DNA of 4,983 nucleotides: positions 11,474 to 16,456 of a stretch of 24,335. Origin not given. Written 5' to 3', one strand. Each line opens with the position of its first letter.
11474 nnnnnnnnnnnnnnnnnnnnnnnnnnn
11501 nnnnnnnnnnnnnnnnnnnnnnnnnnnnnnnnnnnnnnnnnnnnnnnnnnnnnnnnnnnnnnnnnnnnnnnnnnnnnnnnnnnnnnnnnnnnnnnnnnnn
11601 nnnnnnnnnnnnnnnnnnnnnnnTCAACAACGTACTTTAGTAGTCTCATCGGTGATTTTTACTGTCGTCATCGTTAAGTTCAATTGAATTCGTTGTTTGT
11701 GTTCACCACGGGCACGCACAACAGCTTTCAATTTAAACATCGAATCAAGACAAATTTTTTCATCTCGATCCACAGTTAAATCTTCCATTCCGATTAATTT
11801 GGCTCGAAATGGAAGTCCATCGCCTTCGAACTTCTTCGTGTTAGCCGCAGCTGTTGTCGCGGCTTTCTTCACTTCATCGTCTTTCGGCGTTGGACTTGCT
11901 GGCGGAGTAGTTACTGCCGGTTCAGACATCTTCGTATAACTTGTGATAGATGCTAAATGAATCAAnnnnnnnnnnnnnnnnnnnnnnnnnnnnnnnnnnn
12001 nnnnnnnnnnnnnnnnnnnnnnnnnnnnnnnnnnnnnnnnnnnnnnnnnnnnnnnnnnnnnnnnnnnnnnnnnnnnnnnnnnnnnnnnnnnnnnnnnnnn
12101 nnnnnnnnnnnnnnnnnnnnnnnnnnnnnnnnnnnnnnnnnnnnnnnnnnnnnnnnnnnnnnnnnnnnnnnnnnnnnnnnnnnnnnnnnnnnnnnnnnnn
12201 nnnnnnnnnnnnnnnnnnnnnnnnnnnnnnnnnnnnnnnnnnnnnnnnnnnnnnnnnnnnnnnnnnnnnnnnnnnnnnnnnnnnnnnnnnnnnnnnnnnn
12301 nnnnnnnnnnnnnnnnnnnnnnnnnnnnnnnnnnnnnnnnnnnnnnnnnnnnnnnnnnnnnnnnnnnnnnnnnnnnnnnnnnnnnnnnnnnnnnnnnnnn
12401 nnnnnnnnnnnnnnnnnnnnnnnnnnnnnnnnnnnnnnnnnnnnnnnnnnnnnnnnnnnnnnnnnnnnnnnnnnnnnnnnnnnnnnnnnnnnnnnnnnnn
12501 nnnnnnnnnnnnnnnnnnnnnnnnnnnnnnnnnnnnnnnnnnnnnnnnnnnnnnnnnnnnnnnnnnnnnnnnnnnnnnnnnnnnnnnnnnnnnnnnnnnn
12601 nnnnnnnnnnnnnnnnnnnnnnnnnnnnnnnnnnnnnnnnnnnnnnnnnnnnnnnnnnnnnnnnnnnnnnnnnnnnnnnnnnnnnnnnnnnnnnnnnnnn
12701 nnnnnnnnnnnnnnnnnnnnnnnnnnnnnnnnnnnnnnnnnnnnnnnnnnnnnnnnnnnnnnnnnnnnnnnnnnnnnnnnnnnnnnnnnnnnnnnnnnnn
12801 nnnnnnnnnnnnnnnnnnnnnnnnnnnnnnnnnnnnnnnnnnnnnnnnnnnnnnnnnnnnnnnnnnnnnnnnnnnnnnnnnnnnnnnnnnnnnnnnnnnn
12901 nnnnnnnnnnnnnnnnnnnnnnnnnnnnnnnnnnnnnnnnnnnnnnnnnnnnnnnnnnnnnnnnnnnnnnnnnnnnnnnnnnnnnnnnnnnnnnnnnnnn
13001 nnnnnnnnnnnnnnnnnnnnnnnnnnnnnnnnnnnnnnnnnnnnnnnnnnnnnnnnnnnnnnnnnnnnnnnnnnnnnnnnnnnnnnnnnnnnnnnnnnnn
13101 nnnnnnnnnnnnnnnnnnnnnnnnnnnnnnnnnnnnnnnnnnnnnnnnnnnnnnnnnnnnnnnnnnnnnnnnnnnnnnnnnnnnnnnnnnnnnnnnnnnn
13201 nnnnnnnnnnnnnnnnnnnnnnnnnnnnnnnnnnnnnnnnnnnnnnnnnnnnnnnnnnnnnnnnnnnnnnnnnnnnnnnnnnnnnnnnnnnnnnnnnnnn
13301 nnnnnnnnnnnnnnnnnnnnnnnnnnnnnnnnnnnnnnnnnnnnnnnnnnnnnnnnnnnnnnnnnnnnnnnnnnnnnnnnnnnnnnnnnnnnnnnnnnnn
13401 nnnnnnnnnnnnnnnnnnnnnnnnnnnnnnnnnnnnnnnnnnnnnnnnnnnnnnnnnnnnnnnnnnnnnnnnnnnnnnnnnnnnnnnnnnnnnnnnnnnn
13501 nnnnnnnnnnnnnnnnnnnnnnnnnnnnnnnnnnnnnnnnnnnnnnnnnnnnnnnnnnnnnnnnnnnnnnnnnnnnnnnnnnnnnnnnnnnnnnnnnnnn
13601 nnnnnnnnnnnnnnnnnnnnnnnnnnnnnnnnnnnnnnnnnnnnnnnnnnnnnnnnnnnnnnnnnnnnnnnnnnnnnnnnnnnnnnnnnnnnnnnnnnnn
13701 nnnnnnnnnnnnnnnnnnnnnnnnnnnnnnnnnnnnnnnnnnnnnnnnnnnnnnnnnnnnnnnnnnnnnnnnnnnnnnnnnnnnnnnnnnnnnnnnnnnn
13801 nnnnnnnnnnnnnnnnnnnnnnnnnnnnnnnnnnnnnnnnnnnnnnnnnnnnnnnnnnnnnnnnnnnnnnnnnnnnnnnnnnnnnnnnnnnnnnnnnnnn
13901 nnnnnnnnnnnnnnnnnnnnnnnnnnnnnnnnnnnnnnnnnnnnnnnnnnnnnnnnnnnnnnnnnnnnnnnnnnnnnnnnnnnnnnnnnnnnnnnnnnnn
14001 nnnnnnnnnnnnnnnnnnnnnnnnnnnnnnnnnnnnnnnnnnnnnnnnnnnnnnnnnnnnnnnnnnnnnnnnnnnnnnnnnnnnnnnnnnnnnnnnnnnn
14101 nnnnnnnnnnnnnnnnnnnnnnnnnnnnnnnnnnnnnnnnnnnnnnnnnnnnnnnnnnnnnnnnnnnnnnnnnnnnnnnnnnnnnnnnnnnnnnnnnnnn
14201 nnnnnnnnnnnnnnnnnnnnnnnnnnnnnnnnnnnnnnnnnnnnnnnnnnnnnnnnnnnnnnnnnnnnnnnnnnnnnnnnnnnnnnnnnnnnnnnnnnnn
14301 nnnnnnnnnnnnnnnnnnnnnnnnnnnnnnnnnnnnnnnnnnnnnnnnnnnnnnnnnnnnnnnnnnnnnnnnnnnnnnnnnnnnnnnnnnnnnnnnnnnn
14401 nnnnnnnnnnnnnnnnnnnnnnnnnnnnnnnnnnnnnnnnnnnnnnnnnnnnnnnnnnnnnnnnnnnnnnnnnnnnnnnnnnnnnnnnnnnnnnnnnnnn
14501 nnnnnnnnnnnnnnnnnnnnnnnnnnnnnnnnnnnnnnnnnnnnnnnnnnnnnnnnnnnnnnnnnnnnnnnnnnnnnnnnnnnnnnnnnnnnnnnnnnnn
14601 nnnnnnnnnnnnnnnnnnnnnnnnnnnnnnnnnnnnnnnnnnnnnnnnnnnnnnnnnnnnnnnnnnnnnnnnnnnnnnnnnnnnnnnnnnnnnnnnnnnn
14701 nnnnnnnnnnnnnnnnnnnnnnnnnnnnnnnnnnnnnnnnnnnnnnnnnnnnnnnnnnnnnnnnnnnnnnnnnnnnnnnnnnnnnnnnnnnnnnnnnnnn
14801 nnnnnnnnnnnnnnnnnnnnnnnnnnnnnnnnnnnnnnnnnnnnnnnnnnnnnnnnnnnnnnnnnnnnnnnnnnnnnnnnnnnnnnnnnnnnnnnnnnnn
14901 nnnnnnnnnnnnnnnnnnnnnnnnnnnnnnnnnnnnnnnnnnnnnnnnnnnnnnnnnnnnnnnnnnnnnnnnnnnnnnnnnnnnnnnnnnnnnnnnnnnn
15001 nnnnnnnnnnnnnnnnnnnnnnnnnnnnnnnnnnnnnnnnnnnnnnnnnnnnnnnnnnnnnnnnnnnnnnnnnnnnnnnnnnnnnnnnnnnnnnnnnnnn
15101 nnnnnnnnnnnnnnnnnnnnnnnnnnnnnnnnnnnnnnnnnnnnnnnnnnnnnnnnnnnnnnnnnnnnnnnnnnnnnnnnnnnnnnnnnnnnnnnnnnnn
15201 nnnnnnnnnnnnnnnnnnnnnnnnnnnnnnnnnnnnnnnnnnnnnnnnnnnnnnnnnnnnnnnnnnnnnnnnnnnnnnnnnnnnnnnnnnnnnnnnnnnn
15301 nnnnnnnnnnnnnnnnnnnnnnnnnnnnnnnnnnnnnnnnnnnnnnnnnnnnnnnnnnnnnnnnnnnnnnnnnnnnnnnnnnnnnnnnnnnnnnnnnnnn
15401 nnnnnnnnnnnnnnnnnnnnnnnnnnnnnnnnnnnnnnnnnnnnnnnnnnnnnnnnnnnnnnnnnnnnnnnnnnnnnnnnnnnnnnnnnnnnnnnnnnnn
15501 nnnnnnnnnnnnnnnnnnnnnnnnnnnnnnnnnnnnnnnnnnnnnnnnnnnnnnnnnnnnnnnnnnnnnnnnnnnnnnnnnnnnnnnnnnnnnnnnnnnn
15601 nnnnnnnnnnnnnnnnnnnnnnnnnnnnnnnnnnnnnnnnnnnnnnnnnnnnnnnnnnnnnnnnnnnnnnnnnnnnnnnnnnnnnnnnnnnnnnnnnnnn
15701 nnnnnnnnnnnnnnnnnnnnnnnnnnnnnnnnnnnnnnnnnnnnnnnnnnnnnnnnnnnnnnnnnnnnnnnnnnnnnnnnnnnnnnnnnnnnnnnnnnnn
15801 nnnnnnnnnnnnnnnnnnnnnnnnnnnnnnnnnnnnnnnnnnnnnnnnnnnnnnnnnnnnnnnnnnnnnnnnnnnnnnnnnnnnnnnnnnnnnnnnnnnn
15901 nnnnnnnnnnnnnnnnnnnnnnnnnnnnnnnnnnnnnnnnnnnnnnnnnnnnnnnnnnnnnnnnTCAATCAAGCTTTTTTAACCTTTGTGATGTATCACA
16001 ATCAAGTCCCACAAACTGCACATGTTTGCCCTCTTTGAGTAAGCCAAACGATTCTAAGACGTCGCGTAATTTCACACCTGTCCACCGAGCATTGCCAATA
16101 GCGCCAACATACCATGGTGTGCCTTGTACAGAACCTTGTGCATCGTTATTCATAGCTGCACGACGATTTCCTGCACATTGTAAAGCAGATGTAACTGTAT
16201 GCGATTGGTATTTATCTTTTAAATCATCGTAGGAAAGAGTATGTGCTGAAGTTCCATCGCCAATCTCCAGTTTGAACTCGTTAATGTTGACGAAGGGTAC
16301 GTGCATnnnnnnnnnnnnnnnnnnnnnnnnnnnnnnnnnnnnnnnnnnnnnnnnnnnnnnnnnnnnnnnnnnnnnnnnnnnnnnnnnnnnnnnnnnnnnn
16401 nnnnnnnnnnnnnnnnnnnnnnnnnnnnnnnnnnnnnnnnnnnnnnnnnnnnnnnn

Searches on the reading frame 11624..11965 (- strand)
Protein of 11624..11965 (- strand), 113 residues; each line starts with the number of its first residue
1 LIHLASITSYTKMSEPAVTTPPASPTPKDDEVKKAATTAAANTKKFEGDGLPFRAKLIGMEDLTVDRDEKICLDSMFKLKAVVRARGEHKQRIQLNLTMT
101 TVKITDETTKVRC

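Call 30: search_protein_families(library=pfam, proteins=[window:11624-11965:-], max_evalue=0.01)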
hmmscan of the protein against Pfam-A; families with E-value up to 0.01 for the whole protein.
window:11624-11965:- (113 aa): 1 family
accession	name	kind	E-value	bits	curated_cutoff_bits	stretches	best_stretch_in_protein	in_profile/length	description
PF21792.3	DAB2_SBM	-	0.00059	19.6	27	1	43-60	4-22/23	Disabled homolog 2-like, sulfatide-binding motifs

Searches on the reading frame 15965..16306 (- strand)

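Call 30: search_protein_families(library=pfam, proteins=[window:15965-16306:-], max_evalue=0.01)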
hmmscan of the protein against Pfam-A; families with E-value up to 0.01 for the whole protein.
window:15965-16306:- (113 aa): 1 family
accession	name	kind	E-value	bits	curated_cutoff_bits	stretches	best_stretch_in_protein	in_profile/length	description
PF00174.25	Oxidored_molyb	-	5.4e-26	91.6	24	1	2-104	3-101/169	Oxidoreductase molybdopterin binding domain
